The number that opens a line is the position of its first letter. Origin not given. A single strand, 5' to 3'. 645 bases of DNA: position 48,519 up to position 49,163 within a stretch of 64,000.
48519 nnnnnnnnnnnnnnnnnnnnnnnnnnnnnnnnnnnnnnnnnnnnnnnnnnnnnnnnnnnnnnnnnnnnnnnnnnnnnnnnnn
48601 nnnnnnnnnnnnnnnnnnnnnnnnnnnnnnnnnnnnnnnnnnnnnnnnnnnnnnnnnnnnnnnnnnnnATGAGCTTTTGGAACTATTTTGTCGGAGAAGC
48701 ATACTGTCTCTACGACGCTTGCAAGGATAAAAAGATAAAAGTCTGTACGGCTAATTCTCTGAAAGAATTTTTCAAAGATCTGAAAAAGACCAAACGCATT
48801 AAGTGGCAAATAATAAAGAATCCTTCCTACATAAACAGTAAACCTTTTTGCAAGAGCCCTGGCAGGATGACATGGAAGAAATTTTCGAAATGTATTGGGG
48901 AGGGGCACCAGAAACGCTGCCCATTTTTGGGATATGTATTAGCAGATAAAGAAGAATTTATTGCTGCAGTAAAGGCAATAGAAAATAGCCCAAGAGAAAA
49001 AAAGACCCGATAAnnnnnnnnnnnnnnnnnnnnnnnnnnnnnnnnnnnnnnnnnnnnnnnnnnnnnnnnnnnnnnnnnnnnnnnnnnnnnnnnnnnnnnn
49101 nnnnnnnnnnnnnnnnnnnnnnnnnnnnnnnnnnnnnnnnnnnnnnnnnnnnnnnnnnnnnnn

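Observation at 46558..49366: ~2.7 kb islet (zinc ribbon, lipoprotein, GIY-YIG, vapBC, Cys-rich ORF) bounded by a ~70 bp direct repeat duplicating a gene start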

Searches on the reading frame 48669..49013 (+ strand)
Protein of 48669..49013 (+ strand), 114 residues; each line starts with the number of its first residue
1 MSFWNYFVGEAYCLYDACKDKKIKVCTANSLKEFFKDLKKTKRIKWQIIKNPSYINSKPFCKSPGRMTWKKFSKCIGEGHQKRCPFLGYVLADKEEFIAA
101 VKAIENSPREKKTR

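Call 11: search_protein_families(library=pfam, proteins=[window:48669-49013:+], max_evalue=0.01)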
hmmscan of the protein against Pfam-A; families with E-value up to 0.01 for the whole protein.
window:48669-49013:+ (114 aa): 0 families

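Call 12: search_protein_families(library=padloc, proteins=[window:48669-49013:+], max_evalue=0.1)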
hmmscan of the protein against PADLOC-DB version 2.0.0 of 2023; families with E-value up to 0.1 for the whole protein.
window:48669-49013:+ (114 aa): 0 families

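Call 26: search_protein_families(library=ncbifam, proteins=[window:48669-49013:+], max_evalue=1)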
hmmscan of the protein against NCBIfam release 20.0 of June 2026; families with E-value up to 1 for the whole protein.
window:48669-49013:+ (114 aa): 0 families

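Call 27: search_protein_families(library=phrogs, proteins=[window:48669-49013:+], max_evalue=0.1)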
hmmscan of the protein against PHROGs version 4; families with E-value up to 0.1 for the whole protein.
window:48669-49013:+ (114 aa): 0 families

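Call 28: find_encoding_contigs(protein=window:48669-49013:+, flank=10000, max_places=10)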
Protein window:48669-49013:+ (114 aa): no gene with exactly this product is on record in the collection.

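Call 39: search_protein_representatives(protein=window:48669-49013:+)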
Query: 114 residues. Proteins with E-value up to 0.001 (for the whole library): 11; up to 1e-10: 1; up to 1e-30: 1. The best 11 are listed.
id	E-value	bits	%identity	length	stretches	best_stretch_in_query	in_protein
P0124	4.5e-42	158.9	69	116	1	1-111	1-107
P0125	2.7e-10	56.4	63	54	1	67-112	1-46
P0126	2.7e-07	46.8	47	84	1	2-48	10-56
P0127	8.5e-07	45.1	44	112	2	2-30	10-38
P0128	1.5e-06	44.3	37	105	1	1-107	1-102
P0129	9.9e-06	41.7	37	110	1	1-97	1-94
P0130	5.6e-05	39.3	34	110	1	1-103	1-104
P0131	1.0e-04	38.5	34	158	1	1-59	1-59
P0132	4.4e-04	36.4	38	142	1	3-98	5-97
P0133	7.3e-04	35.7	30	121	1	3-104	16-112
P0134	9.5e-04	35.3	33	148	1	7-97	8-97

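Call 51: find_homologous_proteins(query=A3, max_evalue=0.001)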
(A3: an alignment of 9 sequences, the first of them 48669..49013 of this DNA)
Query A3 (9 sequences) (114 aa, profile of the alignment): 12 proteins with E <= 0.001 among 1176 candidates.
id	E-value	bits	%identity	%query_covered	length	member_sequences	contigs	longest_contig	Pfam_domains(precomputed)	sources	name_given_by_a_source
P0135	3.1e-37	145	87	100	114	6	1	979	-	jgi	-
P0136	5.0e-37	144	77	100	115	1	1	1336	-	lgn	-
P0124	6.4e-37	144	67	97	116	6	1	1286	-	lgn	-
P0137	9.9e-37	143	84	100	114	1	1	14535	-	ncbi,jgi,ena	ncbi:hypothetical protein ES702_03457 [subsurface metagenome]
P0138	1.4e-35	140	82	100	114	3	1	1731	-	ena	-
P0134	8.1e-35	137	31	77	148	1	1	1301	-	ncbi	-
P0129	9.1e-35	137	32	92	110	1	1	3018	-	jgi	jgi:hypothetical protein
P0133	2.8e-33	132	28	96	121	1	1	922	-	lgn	-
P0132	2.0e-32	130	35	83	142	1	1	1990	-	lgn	-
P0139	1.9e-31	126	68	95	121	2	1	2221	-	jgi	-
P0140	5.4e-28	115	28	91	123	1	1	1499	-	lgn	-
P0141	1.4e-22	98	36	93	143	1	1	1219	-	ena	-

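Call 53: find_encoding_contigs(protein=P0137, flank=10000, max_places=6)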
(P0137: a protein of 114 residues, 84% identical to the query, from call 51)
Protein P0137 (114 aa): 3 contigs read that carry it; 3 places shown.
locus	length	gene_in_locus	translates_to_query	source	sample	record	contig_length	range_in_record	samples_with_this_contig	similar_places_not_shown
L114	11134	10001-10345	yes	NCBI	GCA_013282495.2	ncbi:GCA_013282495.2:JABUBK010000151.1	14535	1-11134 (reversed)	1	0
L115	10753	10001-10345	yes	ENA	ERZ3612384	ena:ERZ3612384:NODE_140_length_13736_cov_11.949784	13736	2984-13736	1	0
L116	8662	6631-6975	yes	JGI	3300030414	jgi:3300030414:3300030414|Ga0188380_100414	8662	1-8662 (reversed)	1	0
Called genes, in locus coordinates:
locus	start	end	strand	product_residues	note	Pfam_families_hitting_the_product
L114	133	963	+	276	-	-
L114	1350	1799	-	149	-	-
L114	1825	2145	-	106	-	-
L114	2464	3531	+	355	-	-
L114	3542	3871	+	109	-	PF00125:Histone (faint)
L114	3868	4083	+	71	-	PF00216:Bac_DNA_binding, PF18291:HU-HIG (weak)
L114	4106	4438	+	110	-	-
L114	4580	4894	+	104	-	-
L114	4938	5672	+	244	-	PF00149:Metallophos, PF12850:Metallophos_2 (weak)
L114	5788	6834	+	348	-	-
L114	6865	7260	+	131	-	-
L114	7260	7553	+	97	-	PF00216:Bac_DNA_binding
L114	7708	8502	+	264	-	PF00149:Metallophos, PF12850:Metallophos_2 (weak)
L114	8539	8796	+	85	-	-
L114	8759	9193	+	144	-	PF10130:PIN_2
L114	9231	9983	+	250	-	PF00112:Peptidase_C1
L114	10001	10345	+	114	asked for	-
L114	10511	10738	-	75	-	-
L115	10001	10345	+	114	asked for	-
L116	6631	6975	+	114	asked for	-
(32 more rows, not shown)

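Call 55: search_protein_families(library=pfam, proteins=[L114:133-963:+, L114:1350-1799:-, L114:1825-2145:-, L114:2464-3531:+, L114:4580-4894:+, L114:5788-6834:+, L114:6865-7260:+, L114:8539-8796:+, L114:8759-9193:+, L114:10511-10738:-], max_evalue=0.05)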
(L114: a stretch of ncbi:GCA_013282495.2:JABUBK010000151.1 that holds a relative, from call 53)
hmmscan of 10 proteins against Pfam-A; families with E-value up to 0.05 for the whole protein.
L114:133-963:+ (276 aa): 2 families
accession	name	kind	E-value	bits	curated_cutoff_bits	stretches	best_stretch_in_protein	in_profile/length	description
PF00684.25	DnaJ_CXXCXGXG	-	0.0003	21.4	32.7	1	208-252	14-65/65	DnaJ central domain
PF15777.11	Anti-TRAP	-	0.024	15.1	32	0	230-263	12-42/59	Tryptophan RNA-binding attenuator protein inhibitory protein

L114:1350-1799:- (149 aa): 1 family
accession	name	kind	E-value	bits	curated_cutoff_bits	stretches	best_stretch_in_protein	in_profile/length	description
PF09731.14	Mitofilin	-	0.0096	15.3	27.4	1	51-146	256-351/614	Mitochondrial inner membrane protein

L114:1825-2145:- (106 aa): 3 families
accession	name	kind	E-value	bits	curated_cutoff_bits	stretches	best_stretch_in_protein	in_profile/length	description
PF14205.11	Cys_rich_KTR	-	0.00042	20.5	25.5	0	75-93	25-43/54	Cysteine-rich KTR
PF08772.16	Zn_ribbon_NOB1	-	0.0049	17.4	24.9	0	75-97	21-43/72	Nin one binding (NOB1) Zn-ribbon like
PF07754.17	HVO_2753_ZBP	-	0.011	16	33.2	0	28-46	12-30/46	Small zinc finger protein HVO_2753-like, Zn-binding pocket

L114:2464-3531:+ (355 aa): 0 families

L114:4580-4894:+ (104 aa): 0 families

L114:5788-6834:+ (348 aa): 0 families

L114:6865-7260:+ (131 aa): 4 families
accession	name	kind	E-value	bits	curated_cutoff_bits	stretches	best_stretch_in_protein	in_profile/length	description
PF09123.17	DUF1931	-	0.00043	20.9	21.8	1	33-84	3-54/138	Domain of unknown function (DUF1931)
PF00808.29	CBFD_NFYB_HMF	-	0.00065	20.4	21.4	1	35-86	12-64/65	Histone-like transcription factor (CBF/NF-Y) and archaeal histone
PF15943.11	YdaS_toxin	-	0.011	16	30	1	41-86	18-63/65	Bacterial toxin YdaS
PF00125.30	Histone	-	0.025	15.3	26.4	1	29-86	60-118/122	Core histone H2A/H2B/H3/H4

L114:8539-8796:+ (85 aa): 0 families

L114:8759-9193:+ (144 aa): 2 families
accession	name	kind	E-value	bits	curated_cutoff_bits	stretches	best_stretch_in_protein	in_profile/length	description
PF10130.15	PIN_2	-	7.5e-28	97.9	22.4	1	12-139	2-132/133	PIN domain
PF01850.27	PIN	-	0.00038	21.5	23.6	1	64-126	56-118/120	PIN domain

L114:10511-10738:- (75 aa): 0 families

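Call 59: find_related_loci(query=window:48669-49013:+, collection=viral_contigs, flank=8000)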
Query window:48669-49013:+ (114 aa) in viral_contigs; peptide patterns used: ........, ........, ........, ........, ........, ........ (x = any residue, [..] = any of these).
8 stretches matched a pattern, but none encodes a relative of the query by tblastn (E <= 1e-3).

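Call 64: search_protein_families(library=pfam, proteins=[window:48669-49013:+], max_evalue=10)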
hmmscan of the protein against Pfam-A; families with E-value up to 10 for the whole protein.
window:48669-49013:+ (114 aa): 2 families
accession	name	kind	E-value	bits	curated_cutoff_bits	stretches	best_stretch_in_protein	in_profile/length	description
PF23759.1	GBD_T9SS_assoc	-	0.034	14.8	27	1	10-59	67-113/116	Galactose binding domain-like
PF02713.20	DUF220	-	0.074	13.6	29.4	1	44-77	34-65/73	Domain of unknown function DUF220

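Call 71: search_solved_structures(query=A3, max_evalue=10)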
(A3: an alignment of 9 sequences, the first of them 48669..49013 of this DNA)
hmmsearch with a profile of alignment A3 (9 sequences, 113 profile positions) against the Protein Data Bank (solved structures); distinct sequences matched with E-value up to 10: 0.

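Call 82: predict_structure(alignment_id=A5)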
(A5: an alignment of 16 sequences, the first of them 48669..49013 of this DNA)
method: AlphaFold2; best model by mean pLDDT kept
length: 114 residues; sequences in the alignment: 16
mean_pLDDT: 64.4   pTM: 0.33
mean pLDDT of the five models: 64.4, 58.2, 55.2, 50.1, 49.1
residues with pLDDT >= 90: 0; 70-90: 30; 50-70: 76; < 50: 8
segments of 3 or more residues with pLDDT < 50: 1-4, 112-114
pLDDT, mean of each block of 10 residues (from residue 1): 51 68 76 64 75 65 61 57 61 70 67 47
secondary structure, 60 per line:
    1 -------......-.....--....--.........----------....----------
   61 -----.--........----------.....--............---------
elements in order: E8-13 H15-19 E22-25 H28-36 E47-50 H69-76 E87-91 H94-105

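Call 86: fold_search(model_id=the predicted structure, library=pdb)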
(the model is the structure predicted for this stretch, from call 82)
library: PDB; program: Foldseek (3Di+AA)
matches with E <= 10: 4; with E <= 0.001: 0
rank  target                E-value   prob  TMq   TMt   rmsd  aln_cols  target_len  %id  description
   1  6p8r_D                5.0e+00  0.01  0.12  0.11  13.2        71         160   14  Structure of P. aeruginosa ATCC27853 HORMA2 (released 2019-12-25)
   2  6p8r_A                8.9e+00  0.01  0.13  0.10  13.2        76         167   13  Structure of P. aeruginosa ATCC27853 HORMA2 (released 2019-12-25)
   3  6p8r_C                9.5e+00  0.01  0.14  0.11  13.5        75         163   15  Structure of P. aeruginosa ATCC27853 HORMA2 (released 2019-12-25)
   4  6p8r_B                9.5e+00  0.01  0.13  0.10  13.1        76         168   13  Structure of P. aeruginosa ATCC27853 HORMA2 (released 2019-12-25)
